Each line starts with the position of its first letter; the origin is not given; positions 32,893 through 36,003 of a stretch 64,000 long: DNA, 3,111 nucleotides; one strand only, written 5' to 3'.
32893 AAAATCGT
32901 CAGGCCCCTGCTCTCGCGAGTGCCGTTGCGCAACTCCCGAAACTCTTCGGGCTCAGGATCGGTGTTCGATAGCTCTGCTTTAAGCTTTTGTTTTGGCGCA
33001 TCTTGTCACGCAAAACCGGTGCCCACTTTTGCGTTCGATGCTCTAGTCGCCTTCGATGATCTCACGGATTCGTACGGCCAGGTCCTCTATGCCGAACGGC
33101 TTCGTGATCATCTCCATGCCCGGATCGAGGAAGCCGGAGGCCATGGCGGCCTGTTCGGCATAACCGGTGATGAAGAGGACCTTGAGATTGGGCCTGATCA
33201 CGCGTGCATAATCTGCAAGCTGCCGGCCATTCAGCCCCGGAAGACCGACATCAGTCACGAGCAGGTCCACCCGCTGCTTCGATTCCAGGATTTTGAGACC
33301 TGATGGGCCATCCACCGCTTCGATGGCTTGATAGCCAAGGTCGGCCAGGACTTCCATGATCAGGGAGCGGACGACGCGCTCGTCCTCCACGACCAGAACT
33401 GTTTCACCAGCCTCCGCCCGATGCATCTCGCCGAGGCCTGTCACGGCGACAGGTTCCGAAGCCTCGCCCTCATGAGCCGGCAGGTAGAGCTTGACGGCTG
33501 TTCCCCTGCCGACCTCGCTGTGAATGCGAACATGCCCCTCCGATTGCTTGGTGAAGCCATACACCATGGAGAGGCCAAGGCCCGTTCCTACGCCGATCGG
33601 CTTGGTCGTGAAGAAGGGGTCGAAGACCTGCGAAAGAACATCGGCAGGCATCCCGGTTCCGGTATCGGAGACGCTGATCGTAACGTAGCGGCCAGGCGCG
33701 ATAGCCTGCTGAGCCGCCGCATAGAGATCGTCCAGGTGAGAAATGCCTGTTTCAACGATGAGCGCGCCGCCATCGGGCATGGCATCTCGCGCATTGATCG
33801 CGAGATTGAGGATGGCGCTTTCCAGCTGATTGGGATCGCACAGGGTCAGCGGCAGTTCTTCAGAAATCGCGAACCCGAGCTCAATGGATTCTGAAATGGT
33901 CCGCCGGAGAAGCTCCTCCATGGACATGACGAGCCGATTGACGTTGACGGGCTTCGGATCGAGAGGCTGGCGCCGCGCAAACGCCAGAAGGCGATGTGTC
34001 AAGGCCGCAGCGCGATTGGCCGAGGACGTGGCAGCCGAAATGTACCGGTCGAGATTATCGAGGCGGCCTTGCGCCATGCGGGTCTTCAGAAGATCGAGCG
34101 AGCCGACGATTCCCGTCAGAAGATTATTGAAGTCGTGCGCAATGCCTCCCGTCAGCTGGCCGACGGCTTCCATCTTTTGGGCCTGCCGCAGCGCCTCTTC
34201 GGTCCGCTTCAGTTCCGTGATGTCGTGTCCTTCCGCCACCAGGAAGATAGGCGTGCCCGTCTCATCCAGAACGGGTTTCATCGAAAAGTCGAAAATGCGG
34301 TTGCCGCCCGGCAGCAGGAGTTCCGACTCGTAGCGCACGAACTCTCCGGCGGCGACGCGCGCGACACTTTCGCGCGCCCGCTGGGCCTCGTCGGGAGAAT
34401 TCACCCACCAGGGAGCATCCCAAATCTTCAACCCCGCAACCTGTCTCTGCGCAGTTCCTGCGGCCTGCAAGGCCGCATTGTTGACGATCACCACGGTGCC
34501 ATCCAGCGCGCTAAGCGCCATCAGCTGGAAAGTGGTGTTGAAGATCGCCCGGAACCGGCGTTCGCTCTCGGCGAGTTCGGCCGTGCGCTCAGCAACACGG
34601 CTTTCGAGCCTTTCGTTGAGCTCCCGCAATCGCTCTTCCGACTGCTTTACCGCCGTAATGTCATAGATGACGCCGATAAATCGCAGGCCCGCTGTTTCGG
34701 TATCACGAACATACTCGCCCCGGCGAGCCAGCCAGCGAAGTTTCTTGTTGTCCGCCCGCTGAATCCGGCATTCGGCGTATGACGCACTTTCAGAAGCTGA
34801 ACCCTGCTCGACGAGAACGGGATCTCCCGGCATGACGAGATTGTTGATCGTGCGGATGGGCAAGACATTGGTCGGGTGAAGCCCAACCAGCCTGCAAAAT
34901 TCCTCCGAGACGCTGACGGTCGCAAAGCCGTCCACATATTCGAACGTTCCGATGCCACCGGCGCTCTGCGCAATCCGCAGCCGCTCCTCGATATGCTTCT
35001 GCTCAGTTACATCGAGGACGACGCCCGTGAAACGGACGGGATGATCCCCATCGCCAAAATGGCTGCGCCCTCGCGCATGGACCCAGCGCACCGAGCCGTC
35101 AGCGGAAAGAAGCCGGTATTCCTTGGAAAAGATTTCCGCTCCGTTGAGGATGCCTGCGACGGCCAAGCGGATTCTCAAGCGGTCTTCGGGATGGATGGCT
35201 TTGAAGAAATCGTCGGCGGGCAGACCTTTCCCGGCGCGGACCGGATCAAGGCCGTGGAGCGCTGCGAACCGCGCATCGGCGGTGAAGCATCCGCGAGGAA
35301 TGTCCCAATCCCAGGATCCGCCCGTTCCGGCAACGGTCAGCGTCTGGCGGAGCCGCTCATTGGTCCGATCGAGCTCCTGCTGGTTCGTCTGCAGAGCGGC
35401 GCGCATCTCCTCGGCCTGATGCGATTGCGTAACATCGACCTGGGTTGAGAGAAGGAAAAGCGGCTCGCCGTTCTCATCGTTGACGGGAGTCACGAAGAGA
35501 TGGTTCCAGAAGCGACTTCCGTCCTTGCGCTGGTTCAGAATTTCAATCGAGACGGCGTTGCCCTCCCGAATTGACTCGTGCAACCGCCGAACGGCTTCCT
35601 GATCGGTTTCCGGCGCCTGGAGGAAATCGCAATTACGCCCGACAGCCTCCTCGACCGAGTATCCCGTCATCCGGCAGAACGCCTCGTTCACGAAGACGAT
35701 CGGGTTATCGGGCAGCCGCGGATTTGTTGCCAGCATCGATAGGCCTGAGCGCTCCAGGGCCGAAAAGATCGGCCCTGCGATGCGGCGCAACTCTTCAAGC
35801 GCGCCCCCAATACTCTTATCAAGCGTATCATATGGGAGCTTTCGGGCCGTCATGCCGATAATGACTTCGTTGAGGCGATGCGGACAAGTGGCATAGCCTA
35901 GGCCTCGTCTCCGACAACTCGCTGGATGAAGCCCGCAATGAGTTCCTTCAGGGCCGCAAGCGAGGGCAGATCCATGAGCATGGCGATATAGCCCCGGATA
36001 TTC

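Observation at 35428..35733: N-terminal PAS of the hybrid kinase is a LOV domain with the photoactive Cys retained but NCRFLQ changed to NCDFLQ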

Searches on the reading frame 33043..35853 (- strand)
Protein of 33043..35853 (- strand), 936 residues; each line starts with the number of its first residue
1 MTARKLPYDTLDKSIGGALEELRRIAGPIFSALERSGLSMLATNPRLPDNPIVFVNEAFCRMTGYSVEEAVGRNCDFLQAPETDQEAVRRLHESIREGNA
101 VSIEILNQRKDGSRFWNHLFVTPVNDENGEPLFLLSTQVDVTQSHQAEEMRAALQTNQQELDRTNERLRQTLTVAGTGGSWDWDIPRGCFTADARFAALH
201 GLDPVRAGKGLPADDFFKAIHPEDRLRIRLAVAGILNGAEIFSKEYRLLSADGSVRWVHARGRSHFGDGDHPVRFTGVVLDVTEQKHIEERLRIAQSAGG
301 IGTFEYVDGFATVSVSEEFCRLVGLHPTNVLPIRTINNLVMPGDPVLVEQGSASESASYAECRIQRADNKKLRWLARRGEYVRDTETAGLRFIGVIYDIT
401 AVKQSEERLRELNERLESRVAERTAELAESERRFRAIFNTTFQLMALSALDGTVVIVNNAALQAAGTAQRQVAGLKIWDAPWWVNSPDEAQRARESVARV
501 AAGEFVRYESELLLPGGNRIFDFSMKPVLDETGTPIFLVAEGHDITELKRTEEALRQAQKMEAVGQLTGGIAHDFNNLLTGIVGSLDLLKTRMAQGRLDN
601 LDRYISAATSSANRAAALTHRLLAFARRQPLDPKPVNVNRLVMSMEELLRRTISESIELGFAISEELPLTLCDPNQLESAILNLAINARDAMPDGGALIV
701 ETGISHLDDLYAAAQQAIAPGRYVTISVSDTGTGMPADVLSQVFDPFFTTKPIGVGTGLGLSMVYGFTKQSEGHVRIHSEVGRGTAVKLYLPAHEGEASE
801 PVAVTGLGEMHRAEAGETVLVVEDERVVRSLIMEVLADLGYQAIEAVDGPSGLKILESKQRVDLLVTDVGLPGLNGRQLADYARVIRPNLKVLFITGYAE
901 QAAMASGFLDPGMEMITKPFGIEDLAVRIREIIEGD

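Call 3: search_protein_families(library=pfam, proteins=[window:33043-35853:-], max_evalue=0.01)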
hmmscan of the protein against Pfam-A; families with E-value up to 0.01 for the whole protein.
window:33043-35853:- (936 aa): 9 families
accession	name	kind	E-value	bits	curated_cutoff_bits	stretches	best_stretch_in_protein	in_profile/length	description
PF13426.13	PAS_9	-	5.4e-40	136.3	27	2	48-143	9-103/103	PAS domain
PF08447.18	PAS_3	-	1.3e-37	128.4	25.6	3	192-279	4-89/89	PAS fold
PF08448.16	PAS_4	-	2.1e-23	83.1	23.1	2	450-550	13-110/110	PAS fold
PF02518.31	HATPase_c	-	2.2e-18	67.1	26.4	1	673-793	2-109/111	Histidine kinase-, DNA gyrase B-, and HSP90-like ATPase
PF00989.32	PAS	-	3.4e-18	66.1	22.6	1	51-136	22-108/113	PAS fold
PF00072.30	Response_reg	-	1.5e-17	64.2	30.2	1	819-929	1-110/111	Response regulator receiver domain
PF00512.31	HisKA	-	3.7e-09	36.9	26.9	1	565-629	3-64/66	His Kinase A (phospho-acceptor) domain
PF13188.13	PAS_8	-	4.9e-08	33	21.8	1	50-83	20-55/65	PAS domain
PF09378.16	HAS-barrel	-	0.0057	17.2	25.2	0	364-419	14-65/90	HAS barrel domain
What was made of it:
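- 35428..35733 (-): LOV core (aa 41-142). PAS_9 E 5e-40 (call 3).
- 33475..33837 (-): HATPase_c catalytic domain. Call 3.
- On Hybrid sensor histidine kinase: Pfam HisKA, HATPase_c and Response_reg (call 3).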

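Call 5: find_homologous_proteins(query=window:33043-35853:-, max_evalue=1e-10)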
Query window:33043-35853:- (936 aa): 3749 proteins with E <= 1e-10 among 8000 candidates; the best 120 are listed.
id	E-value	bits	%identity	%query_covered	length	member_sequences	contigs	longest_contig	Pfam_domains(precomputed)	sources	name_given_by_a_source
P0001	0.0e+0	2088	100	100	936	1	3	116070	PF08447.19,PF13426.14,PF13188.14,PF08448.17,PF02518.32,PF00512.32,PF00989.32,PF00072.31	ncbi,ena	-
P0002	0.0e+0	1776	86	97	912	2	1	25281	PF08447.19,PF13426.14,PF13188.14,PF08448.17,PF02518.32,PF00512.32,PF00989.32,PF00072.31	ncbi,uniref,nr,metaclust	ncbi:histidine kinase [Microvirga vignae]|uniref:histidine kinase n=1 Tax=Microvirga vignae TaxID=12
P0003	0.0e+0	1697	81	100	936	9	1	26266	PF08447.19,PF13426.14,PF13188.14,PF08448.17,PF02518.32,PF00512.32,PF00989.32,PF00072.31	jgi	jgi:PAS domain S-box-containing protein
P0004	0.0e+0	1696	80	100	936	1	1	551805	PF08447.19,PF13426.14,PF13188.14,PF08448.17,PF02518.32,PF00512.32,PF00989.32,PF00072.31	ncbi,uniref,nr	ncbi:PAS domain S-box protein [Microvirga solisilvae]|uniref:PAS domain S-box protein n=1 Tax=Microv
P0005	0.0e+0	1680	80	100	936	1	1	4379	PF08447.19,PF13426.14,PF13188.14,PF08448.17,PF02518.32,PF00512.32,PF00989.32,PF00072.31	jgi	jgi:PAS domain S-box-containing protein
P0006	0.0e+0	1458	71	100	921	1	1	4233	PF08447.19,PF13426.14,PF13188.14,PF08448.17,PF02518.32,PF00512.32,PF00989.32,PF00072.31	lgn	-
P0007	0.0e+0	1449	71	100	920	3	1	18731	PF08447.19,PF13426.14,PF13188.14,PF08448.17,PF02518.32,PF00512.32,PF00989.32,PF00072.31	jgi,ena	-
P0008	0.0e+0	1448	70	100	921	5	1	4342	PF08447.19,PF13426.14,PF13188.14,PF08448.17,PF02518.32,PF00512.32,PF00989.32,PF00072.31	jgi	jgi:PAS domain S-box-containing protein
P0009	0.0e+0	1447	71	100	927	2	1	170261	PF08447.19,PF13426.14,PF13188.14,PF08448.17,PF02518.32,PF00512.32,PF00989.32,PF00072.31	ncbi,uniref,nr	ncbi:hybrid sensor histidine kinase/response regulator [Microvirga lenta]|uniref:hybrid sensor histi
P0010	0.0e+0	1447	71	100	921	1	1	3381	PF08447.19,PF13426.14,PF13188.14,PF08448.17,PF02518.32,PF00512.32,PF00989.32,PF00072.31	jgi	jgi:PAS domain S-box-containing protein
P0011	0.0e+0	1445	70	100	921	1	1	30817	PF08447.19,PF13426.14,PF13188.14,PF08448.17,PF02518.32,PF00512.32,PF00989.32,PF00072.31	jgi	jgi:PAS domain S-box-containing protein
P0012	0.0e+0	1444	71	100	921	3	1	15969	PF08447.19,PF13426.14,PF13188.14,PF08448.17,PF02518.32,PF00512.32,PF00989.32,PF00072.31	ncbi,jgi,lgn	jgi:PAS domain S-box-containing protein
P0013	0.0e+0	1440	71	100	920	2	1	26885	PF08447.19,PF13426.14,PF13188.14,PF08448.17,PF02518.32,PF00512.32,PF00989.32,PF00072.31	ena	-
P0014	0.0e+0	1434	70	100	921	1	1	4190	PF08447.19,PF13426.14,PF13188.14,PF08448.17,PF02518.32,PF00512.32,PF00989.32,PF00072.31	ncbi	-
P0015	0.0e+0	1432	71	100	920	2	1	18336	PF08447.19,PF13426.14,PF13188.14,PF08448.17,PF02518.32,PF00512.32,PF00989.32,PF00072.31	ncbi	-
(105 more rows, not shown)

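Call 9: find_related_loci(query=window:33043-35853:-, collection=genome_contigs, flank=10000)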
Query window:33043-35853:- (936 aa) in genome_contigs; peptide patterns used: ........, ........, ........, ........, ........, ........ (x = any residue, [..] = any of these).
492 stretches matched a pattern; 456 encode a relative of the query (tblastn E <= 1e-3); the best 80 are kept; 80 distinct loci.
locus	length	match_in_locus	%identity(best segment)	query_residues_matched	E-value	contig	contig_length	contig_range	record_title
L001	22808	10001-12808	87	1-936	0e+0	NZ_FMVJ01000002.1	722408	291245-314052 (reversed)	Microvirga guangxiensis strain CGMCC 1.7666, whole genome shotgun sequence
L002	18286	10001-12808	85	1-936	0e+0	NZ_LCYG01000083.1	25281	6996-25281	Microvirga vignae strain BR3299 T20BR3299_1_(paired)_contig_83, whole genome shotgun sequence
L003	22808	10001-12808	80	1-936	0e+0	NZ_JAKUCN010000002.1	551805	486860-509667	Microvirga solisilvae strain sex2 contig2, whole genome shotgun sequence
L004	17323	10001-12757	71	1-934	0e+0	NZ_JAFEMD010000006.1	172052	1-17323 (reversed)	Microvirga arvi strain BT689 NODE_6_length_172052_cov_31.526007, whole genome shotgun sequence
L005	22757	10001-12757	71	1-934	0e+0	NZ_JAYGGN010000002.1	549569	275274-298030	Microvirga sp. CF3062 contig00002, whole genome shotgun sequence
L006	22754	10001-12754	71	1-934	0e+0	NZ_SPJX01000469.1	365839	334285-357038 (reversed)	Microvirga pakistanensis strain NCCP-1258 scaffold12, whole genome shotgun sequence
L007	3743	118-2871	71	1-934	0e+0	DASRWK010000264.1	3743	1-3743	MAG TPA_asm: Microvirga sp. isolate SMAG_U10752 k141_460272, whole genome shotgun sequence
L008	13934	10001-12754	68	1-934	0e+0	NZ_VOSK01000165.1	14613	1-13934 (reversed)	Microvirga tunisiensis strain Lmie10 NODE_165_length_14613_cov_101.561_ID_17611, whole genome shotgun sequence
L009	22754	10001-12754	68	1-934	0e+0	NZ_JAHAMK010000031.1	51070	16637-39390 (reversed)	Microvirga sp. 3-52 scaffold_35_length_51070, whole genome shotgun sequence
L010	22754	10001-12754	68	1-934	0e+0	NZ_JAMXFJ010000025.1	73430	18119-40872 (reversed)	Microvirga sesbaniae strain HBU67692 Scaffold25, whole genome shotgun sequence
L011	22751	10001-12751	68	1-933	0e+0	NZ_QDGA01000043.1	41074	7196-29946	Microvirga calopogonii strain CCBAU 65841 65841_scaffold43, whole genome shotgun sequence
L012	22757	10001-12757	67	1-934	0e+0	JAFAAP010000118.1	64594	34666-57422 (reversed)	MAG: Proteobacteria bacterium isolate OH_PFB_89 k127_1006475, whole genome shotgun sequence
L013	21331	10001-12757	64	1-934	0e+0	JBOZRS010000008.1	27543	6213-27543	MAG: Microvirga sp. isolate Bin11 W5_k97_6218, whole genome shotgun sequence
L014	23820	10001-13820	64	1-934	0e+0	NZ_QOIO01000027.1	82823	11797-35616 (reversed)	Microvirga aerophila strain DSM 21344 contig27, whole genome shotgun sequence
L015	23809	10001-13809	55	19-934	0e+0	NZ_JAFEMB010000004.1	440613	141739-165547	Microvirga pudoricolor strain BT291 NODE_4_length_440613_cov_49.649804, whole genome shotgun sequence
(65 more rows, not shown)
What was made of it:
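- Tried and rejected: The genus is inferred from homologues (calls 5, 9).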

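Call 10: find_encoding_contigs(protein=P0001, flank=10000, max_places=6)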
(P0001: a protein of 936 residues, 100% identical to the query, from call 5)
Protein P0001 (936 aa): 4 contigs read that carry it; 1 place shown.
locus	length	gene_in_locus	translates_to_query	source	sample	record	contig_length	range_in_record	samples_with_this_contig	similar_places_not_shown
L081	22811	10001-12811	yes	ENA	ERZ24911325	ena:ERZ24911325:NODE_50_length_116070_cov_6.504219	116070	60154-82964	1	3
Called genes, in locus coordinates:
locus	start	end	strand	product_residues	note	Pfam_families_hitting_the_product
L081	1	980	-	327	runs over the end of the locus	PF16868:NMT1_3, PF09084:NMT1 (weak)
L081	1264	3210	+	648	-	PF00015:MCPsignal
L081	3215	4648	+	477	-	PF01584:CheW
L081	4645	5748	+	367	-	PF00072:Response_reg, PF01339:CheB_methylest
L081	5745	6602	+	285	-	PF03705:CheR_N, PF01739:CheR, PF08242:Methyltransf_12 (weak)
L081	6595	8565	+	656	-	PF01627:Hpt, PF02895:H-kinase_dim, PF02518:HATPase_c, PF01584:CheW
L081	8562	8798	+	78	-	-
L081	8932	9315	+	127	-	PF00072:Response_reg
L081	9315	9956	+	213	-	PF04509:CheC (weak), PF13690:CheX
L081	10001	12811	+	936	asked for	PF00989:PAS, PF08447:PAS_3, PF13426:PAS_9, PF08447:PAS_3, PF08448:PAS_4, PF13426:PAS_9, PF00512:HisKA, PF02518:HATPase_c, +3 more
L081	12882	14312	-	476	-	PF01266:DAO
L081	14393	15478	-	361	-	-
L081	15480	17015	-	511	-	PF00501:AMP-binding, PF13193:AMP-binding_C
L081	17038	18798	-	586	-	PF00528:BPD_transp_1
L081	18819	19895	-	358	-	PF00005:ABC_tran, PF08402:TOBE_2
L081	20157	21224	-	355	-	PF01547:SBP_bac_1 (weak), PF13531:SBP_bac_11, PF13416:SBP_bac_8, PF13343:SBP_bac_6, PF01547:SBP_bac_1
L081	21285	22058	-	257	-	PF00378:ECH_1, PF16113:ECH_2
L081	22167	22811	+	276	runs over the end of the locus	PF09339:HTH_IclR, PF01614:IclR_C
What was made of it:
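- The matching ENA contig is labelled cov_6.5 (call 10). The identical protein is recorded on 3-4 contigs (calls 5, 10).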

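Call 39: search_protein_families(library=pfam, proteins=[L081:8562-8798:+, L081:1264-3210:+, L081:3215-4648:+, L081:6595-8565:+], max_evalue=0.1)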
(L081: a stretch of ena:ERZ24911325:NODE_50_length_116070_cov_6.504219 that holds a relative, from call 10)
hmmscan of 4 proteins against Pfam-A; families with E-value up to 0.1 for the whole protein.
L081:8562-8798:+ (78 aa): 1 family
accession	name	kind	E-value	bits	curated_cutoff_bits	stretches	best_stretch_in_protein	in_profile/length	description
PF13466.11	STAS_2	-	0.037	14.6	29.2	1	10-56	1-51/80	STAS domain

L081:1264-3210:+ (648 aa): 2 families
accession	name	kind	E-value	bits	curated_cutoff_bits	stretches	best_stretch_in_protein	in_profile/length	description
PF00015.26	MCPsignal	-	1.1e-47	162.5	34.6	2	154-302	21-169/172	Methyl-accepting chemotaxis protein (MCP) signalling domain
PF20537.3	DUF6752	-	0.08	13.2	27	0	421-441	3-23/55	Domain of unknown function (DUF6752)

L081:3215-4648:+ (477 aa): 1 family
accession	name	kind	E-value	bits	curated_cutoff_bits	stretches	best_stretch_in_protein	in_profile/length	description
PF01584.24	CheW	-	6.6e-92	304.8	23.5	3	321-459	1-137/138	CheW-like domain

L081:6595-8565:+ (656 aa): 5 families
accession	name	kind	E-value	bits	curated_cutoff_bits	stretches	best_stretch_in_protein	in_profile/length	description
PF01584.24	CheW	-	1.1e-20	74.1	23.5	1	529-655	2-134/138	CheW-like domain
PF02518.31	HATPase_c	-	9.9e-20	71.5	26.4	1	386-523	10-110/111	Histidine kinase-, DNA gyrase B-, and HSP90-like ATPase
PF02895.20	H-kinase_dim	-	2.8e-14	53.8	23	1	269-335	2-67/68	Signal transducing histidine kinase, homodimeric domain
PF01627.28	Hpt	-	1.9e-13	50.9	24.6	1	3-97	1-84/84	Hpt domain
PF13581.12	HATPase_c_2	-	0.021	15.3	27.4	1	391-488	41-100/127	Histidine kinase-like ATPase domain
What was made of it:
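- On Che-like pathway with an attached hybrid kinase (Che3/CheS3-type, alternative cellular function): Gene calls and Pfam hits (calls 10, 39).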

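Call 45: list_cluster_members(proteins=[P0001])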
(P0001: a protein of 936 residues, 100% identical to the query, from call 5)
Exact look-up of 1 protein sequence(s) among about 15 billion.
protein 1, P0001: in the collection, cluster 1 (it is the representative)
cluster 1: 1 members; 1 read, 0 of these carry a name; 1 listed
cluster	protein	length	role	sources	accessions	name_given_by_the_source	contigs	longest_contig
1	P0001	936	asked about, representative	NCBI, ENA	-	-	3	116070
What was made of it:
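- Tried and rejected: The cluster look-up gave no organism name (call 45).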
